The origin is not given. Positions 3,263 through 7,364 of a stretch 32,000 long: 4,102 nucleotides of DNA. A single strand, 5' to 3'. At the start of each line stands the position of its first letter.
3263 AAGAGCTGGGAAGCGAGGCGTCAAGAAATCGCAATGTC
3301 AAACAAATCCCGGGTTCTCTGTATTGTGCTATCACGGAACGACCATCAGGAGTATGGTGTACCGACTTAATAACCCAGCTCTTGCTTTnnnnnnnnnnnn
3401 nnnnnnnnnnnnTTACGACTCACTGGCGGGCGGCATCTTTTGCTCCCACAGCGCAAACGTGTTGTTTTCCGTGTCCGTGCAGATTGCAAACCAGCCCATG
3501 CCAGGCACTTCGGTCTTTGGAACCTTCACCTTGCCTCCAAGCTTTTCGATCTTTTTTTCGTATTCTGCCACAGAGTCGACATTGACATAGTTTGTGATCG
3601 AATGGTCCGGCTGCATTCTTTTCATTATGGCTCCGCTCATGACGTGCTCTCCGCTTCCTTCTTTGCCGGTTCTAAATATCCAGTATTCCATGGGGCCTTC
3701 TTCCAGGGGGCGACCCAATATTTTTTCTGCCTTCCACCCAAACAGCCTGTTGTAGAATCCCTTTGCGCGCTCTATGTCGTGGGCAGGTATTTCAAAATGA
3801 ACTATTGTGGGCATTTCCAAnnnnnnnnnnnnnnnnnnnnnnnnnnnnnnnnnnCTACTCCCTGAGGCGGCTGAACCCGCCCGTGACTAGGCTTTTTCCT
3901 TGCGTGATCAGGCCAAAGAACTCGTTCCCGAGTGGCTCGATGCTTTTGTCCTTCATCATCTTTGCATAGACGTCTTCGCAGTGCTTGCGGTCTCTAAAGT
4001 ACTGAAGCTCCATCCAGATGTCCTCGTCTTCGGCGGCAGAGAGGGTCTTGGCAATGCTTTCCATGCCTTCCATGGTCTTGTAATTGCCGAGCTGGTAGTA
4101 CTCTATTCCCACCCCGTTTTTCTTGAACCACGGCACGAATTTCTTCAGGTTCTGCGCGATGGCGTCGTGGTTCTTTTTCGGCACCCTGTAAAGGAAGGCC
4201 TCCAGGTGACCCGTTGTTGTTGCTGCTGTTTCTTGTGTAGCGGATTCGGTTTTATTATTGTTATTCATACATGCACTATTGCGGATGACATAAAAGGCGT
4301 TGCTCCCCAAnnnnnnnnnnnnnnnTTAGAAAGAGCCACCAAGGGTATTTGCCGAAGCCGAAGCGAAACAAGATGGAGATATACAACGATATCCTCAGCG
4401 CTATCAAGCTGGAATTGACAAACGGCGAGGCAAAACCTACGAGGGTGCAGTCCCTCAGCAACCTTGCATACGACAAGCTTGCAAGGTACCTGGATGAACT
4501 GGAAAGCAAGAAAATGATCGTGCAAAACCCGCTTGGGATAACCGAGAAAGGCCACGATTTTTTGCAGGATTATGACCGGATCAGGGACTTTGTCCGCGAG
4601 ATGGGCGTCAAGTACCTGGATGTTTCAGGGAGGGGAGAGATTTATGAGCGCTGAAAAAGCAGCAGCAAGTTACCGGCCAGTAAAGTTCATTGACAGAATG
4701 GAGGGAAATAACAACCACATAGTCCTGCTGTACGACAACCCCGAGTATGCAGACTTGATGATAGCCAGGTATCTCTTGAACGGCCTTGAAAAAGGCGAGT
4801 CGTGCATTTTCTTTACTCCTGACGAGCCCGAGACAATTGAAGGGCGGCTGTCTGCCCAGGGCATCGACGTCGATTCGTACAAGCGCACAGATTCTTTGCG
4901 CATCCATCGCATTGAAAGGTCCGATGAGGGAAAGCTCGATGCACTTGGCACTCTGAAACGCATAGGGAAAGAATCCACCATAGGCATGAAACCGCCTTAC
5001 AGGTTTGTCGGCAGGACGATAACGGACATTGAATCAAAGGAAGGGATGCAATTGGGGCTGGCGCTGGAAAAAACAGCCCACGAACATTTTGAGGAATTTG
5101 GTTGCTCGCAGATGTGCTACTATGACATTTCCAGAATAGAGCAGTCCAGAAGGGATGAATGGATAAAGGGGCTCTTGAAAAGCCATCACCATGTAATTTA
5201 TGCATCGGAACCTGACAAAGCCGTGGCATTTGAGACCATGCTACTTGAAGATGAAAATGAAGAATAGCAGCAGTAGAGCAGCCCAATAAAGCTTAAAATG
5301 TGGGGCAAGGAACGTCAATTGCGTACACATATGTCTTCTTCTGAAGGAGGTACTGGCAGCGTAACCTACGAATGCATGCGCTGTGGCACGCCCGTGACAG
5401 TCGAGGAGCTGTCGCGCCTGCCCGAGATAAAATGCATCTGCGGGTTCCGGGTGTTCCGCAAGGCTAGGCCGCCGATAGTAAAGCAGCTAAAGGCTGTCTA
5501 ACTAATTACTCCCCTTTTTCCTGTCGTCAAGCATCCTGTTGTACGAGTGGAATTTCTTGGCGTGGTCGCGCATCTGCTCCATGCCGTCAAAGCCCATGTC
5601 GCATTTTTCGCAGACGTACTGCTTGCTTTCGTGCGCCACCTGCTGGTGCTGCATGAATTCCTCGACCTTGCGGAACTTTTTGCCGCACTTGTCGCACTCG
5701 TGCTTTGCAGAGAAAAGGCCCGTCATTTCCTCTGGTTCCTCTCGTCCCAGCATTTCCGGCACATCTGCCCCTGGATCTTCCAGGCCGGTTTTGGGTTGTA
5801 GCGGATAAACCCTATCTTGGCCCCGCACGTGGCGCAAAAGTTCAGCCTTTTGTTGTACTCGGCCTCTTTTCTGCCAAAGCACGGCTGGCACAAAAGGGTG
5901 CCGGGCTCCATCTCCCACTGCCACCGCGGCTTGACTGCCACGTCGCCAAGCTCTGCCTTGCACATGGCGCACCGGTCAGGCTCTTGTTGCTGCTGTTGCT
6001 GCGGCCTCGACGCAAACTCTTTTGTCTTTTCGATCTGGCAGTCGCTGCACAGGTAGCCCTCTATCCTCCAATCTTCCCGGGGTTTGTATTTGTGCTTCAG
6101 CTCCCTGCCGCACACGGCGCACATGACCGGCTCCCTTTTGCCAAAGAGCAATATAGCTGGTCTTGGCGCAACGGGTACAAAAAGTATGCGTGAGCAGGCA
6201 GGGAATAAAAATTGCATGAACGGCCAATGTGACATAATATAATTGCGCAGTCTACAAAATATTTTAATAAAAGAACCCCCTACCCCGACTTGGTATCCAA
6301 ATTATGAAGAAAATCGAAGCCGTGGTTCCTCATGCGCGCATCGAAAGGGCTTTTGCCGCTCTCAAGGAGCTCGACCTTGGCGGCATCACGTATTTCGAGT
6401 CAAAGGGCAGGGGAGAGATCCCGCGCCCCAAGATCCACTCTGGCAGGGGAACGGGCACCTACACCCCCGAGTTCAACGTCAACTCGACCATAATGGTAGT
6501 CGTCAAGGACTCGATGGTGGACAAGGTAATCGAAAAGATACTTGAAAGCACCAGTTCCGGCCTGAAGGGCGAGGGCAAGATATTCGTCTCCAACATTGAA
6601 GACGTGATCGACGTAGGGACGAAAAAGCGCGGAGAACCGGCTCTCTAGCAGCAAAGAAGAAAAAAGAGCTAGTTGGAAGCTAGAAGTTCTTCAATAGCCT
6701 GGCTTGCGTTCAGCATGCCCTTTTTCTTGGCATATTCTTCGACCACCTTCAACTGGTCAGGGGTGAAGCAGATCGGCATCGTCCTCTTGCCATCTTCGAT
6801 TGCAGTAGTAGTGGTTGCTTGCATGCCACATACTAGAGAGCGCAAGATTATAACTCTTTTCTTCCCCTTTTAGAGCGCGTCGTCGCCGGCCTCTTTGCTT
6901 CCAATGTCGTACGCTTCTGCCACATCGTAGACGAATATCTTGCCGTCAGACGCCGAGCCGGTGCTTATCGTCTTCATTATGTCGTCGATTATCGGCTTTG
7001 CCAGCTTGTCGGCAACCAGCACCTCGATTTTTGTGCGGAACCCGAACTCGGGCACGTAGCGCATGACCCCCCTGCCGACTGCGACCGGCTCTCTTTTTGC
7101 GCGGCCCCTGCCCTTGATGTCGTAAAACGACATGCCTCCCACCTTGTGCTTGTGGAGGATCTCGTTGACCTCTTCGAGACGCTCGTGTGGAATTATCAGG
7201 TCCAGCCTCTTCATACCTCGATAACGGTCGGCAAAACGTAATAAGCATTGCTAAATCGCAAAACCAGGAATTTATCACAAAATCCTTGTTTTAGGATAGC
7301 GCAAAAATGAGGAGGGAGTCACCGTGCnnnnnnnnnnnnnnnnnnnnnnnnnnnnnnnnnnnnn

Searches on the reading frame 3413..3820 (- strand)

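Call 50: search_protein_families(library=pfam, max_evalue=0.01, proteins=[window:3413-3820:-])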
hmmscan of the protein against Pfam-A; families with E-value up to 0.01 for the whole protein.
window:3413-3820:- (135 aa): 3 families
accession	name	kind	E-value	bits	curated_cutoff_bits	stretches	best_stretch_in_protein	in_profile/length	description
PF22677.2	Ble-like_N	-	4.2e-09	36.4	24.5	1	5-30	1-26/41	Bleomycin resistance protein-like N-terminal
PF00903.31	Glyoxalase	-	2.5e-08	34.7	20.6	1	6-123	2-120/121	Glyoxalase/Bleomycin resistance protein/Dioxygenase superfamily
PF18029.7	Glyoxalase_6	-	0.0047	18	23.6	1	13-124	6-105/106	Glyoxalase-like domain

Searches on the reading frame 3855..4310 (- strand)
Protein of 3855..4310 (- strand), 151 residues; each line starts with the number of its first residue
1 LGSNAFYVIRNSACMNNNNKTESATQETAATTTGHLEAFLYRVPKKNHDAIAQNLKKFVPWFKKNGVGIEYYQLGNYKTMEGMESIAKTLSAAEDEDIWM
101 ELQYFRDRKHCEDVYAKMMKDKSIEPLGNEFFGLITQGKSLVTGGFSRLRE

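Call 50: search_protein_families(library=pfam, max_evalue=0.01, proteins=[window:3855-4310:-])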
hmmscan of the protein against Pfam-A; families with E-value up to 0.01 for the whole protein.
window:3855-4310:- (151 aa): 1 family
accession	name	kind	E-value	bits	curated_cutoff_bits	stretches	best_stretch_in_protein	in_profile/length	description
PF07237.17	DUF1428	-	7e-10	39.5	27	1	36-126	3-93/102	Protein of unknown function (DUF1428)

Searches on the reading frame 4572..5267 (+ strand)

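Call 49: search_protein_families(library=pfam, max_evalue=0.01, proteins=[window:4572-5267:+])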
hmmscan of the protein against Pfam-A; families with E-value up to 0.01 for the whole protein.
window:4572-5267:+ (231 aa): 2 families
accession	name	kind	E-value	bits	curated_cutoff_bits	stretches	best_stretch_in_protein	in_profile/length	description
PF14417.12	MEDS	-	1.7e-15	57.6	29.8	1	49-195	2-154/161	MEDS: MEthanogen/methylotroph, DcmR Sensory domain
PF06745.19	ATPase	-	0.0005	19.9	26.6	1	62-121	34-95/231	KaiC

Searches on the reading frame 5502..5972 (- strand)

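Call 50: search_protein_families(library=pfam, max_evalue=0.01, proteins=[window:5502-5972:-])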
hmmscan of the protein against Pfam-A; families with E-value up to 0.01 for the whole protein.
window:5502-5972:- (156 aa): 5 families
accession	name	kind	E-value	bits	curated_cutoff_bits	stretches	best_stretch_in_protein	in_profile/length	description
PF00096.32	zf-C2H2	-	3e-07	31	25.2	1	91-114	1-23/23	Zinc finger, C2H2 type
PF13894.12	zf-C2H2_4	-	1.8e-05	25.5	27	0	119-142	1-24/24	C2H2-type zinc finger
PF13465.12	zf-H2C2_2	-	0.00056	20.6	40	0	106-128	2-24/26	Zinc-finger double domain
PF24446.1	DUF7565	-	0.0018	19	27.1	1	93-143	6-54/92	Family of unknown function (DUF7565)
PF23447.1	DUF7128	-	0.0093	16.3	25.7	0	117-139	11-33/44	Domain of unknown function (DUF7128)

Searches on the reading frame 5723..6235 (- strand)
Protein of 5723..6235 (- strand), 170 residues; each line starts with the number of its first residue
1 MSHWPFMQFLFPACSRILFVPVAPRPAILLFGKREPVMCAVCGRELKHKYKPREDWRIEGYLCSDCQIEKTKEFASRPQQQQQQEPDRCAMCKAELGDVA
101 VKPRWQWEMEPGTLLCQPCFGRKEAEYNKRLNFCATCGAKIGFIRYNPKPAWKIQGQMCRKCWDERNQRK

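Call 49: search_protein_families(library=pfam, max_evalue=0.01, proteins=[window:5723-6235:-])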
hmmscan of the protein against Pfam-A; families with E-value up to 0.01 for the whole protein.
window:5723-6235:- (170 aa): 1 family
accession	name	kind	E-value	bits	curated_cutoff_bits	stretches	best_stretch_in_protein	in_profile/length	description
PF00130.28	C1_1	-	0.0027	17.9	26.5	0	34-68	9-36/53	Phorbol esters/diacylglycerol binding domain (C1 domain)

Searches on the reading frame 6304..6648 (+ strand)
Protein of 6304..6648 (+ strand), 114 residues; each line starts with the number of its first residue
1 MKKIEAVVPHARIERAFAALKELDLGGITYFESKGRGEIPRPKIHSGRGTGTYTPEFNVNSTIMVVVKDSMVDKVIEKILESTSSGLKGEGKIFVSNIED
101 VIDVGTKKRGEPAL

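Call 49: search_protein_families(library=pfam, max_evalue=0.01, proteins=[window:6304-6648:+])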
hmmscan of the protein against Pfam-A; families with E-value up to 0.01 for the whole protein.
window:6304-6648:+ (114 aa): 1 family
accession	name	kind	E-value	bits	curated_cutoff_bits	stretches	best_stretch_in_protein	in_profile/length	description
PF00543.27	P-II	-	5.7e-17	62.4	25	1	1-107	1-101/102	Nitrogen regulatory protein P-II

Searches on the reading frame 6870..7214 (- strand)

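Call 49: search_protein_families(library=pfam, max_evalue=0.01, proteins=[window:6870-7214:-])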
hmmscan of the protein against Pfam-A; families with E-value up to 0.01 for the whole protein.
window:6870-7214:- (114 aa): 1 family
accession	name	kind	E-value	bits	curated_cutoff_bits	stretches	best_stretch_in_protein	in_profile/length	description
PF00543.27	P-II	-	6.2e-17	62.3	25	1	1-104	1-98/102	Nitrogen regulatory protein P-II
